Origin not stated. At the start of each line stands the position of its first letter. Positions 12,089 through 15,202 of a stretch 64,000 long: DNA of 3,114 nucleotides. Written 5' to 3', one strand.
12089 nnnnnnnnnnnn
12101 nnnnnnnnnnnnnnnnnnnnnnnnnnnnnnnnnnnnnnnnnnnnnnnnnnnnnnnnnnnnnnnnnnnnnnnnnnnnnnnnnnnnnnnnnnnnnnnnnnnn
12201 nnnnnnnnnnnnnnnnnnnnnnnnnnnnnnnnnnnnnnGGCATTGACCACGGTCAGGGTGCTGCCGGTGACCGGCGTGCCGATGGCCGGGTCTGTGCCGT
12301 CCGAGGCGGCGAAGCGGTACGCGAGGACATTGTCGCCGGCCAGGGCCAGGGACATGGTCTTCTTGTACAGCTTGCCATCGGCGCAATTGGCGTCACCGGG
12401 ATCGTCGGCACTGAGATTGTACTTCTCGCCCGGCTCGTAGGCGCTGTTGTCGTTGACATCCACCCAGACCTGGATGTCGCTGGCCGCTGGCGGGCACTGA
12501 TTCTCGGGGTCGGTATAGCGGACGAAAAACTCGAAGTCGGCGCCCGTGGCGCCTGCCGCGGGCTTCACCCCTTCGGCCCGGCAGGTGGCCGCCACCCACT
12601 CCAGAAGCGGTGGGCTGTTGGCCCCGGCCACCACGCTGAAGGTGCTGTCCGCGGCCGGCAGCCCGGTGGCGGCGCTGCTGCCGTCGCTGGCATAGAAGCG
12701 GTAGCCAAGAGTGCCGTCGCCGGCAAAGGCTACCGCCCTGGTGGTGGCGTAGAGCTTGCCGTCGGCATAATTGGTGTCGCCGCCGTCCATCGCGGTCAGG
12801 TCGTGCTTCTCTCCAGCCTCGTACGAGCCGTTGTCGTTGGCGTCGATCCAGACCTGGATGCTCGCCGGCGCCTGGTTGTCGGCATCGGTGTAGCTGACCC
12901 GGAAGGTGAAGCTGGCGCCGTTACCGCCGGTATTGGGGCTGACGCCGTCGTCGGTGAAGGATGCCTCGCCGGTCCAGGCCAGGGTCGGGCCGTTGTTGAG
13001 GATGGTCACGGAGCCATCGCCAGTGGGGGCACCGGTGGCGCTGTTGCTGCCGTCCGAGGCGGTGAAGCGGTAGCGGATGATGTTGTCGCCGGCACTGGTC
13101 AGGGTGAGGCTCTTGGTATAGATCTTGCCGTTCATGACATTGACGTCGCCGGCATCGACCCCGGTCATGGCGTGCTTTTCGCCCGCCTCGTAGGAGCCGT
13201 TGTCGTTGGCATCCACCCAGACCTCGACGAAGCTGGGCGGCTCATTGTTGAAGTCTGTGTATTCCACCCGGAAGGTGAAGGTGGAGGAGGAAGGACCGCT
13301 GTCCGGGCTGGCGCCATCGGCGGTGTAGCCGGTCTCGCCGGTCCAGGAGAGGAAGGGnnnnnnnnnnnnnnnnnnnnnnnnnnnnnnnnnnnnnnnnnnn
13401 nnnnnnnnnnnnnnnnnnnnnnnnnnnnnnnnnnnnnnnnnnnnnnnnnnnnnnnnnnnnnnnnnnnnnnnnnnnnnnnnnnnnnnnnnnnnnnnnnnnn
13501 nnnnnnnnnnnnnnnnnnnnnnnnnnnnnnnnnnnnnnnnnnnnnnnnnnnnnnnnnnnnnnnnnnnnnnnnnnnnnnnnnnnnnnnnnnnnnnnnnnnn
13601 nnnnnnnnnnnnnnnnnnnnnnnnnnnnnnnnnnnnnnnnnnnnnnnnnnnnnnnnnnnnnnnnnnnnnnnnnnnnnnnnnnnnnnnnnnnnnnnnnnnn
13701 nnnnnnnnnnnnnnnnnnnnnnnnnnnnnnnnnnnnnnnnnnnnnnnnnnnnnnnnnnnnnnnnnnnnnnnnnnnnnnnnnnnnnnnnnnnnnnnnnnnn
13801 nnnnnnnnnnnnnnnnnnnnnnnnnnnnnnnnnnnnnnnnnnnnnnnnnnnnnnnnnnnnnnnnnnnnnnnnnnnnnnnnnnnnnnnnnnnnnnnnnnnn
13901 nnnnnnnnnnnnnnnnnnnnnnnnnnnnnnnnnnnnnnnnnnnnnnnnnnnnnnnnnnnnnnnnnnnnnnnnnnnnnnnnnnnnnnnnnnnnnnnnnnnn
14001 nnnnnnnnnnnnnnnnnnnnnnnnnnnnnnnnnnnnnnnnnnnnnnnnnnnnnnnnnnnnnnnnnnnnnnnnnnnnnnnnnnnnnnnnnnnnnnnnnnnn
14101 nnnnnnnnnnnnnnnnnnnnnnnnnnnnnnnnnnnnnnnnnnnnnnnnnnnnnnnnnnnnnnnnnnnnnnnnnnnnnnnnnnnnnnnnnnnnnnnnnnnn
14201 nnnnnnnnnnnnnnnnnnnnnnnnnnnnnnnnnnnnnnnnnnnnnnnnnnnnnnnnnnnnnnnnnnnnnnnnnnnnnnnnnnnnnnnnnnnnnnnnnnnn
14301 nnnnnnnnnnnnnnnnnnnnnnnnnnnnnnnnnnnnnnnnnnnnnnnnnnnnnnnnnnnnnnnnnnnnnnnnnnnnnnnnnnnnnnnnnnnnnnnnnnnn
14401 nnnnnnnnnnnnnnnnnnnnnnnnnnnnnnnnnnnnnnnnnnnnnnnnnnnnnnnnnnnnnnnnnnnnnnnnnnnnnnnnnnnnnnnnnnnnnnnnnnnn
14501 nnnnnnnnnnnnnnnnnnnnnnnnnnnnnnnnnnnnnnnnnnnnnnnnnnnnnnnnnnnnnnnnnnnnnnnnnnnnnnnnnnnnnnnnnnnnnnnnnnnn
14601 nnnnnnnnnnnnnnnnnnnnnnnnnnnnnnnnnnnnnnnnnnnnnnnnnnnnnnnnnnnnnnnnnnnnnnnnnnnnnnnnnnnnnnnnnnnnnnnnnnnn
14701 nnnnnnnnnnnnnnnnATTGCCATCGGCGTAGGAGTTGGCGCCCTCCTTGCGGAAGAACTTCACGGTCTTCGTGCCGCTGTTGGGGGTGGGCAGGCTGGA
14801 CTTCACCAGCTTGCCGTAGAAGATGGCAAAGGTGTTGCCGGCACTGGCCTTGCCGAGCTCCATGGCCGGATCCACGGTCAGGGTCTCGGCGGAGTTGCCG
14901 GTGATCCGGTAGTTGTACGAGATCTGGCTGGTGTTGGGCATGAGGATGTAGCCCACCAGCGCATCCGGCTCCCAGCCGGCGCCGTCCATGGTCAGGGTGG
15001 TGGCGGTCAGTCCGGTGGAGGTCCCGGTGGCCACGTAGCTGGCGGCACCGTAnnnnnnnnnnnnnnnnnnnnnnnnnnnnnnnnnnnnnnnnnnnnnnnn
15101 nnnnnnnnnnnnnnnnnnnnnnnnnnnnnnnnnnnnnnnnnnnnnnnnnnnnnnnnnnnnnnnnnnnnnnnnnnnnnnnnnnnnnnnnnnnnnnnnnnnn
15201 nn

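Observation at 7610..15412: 2,600-aa secreted chimera: 13-haem cytochrome module fused to adhesin-like repeats and two pectate-lyase-type beta-helices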

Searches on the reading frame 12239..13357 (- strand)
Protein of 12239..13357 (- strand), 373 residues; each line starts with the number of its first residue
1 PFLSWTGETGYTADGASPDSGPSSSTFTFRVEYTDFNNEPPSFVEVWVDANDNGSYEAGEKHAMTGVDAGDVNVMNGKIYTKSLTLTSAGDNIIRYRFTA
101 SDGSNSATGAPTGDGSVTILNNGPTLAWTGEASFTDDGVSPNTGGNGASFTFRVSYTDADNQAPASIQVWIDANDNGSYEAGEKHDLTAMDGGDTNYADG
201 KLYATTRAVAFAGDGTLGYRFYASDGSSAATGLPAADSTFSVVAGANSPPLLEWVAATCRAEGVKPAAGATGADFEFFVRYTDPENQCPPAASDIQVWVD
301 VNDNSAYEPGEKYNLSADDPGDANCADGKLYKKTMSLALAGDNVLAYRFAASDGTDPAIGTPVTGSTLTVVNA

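Call 81: search_protein_families(library=pfam, proteins=[window:12239-13357:-], max_evalue=1)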
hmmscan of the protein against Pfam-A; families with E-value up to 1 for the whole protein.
window:12239-13357:- (373 aa): 8 families
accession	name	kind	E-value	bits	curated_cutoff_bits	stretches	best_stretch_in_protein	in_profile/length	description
PF20009.4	GEVED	-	3.8e-09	37.7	24.4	2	44-110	2-66/78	GEVED domain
PF23657.1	DUF7151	-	3.9e-06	27.2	27.2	0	166-183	21-38/46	Domain of unknown function (DUF7151)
PF14263.11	DUF4354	-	0.12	12.7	25.5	0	42-80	25-64/123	Domain of unknown function (DUF4354)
PF04057.18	Rep-A_N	-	0.14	12.6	26.7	0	89-107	33-51/101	Replication factor-A protein 1, N-terminal domain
PF24547.1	DUF7601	-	0.15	13.1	27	0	139-195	9-65/116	Domain of unknown function (DUF7601)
PF21764.3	Invasin_D4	-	0.15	13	27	0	132-163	8-39/88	Invasin, domain 4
PF09143.16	AvrPphF-ORF-2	-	0.31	11.4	25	0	178-215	119-156/175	AvrPphF-ORF-2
PF12733.13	Cadherin-like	-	0.65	10.9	24.2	0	43-107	28-80/89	Cadherin-like beta sandwich domain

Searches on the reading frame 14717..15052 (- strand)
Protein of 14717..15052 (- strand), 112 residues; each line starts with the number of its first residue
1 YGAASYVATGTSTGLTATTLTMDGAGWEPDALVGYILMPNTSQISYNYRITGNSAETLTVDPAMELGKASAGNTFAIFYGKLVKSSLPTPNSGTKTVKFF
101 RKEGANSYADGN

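Call 81: search_protein_families(library=pfam, proteins=[window:14717-15052:-], max_evalue=1)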
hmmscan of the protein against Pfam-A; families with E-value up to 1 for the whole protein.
window:14717-15052:- (112 aa): 0 families
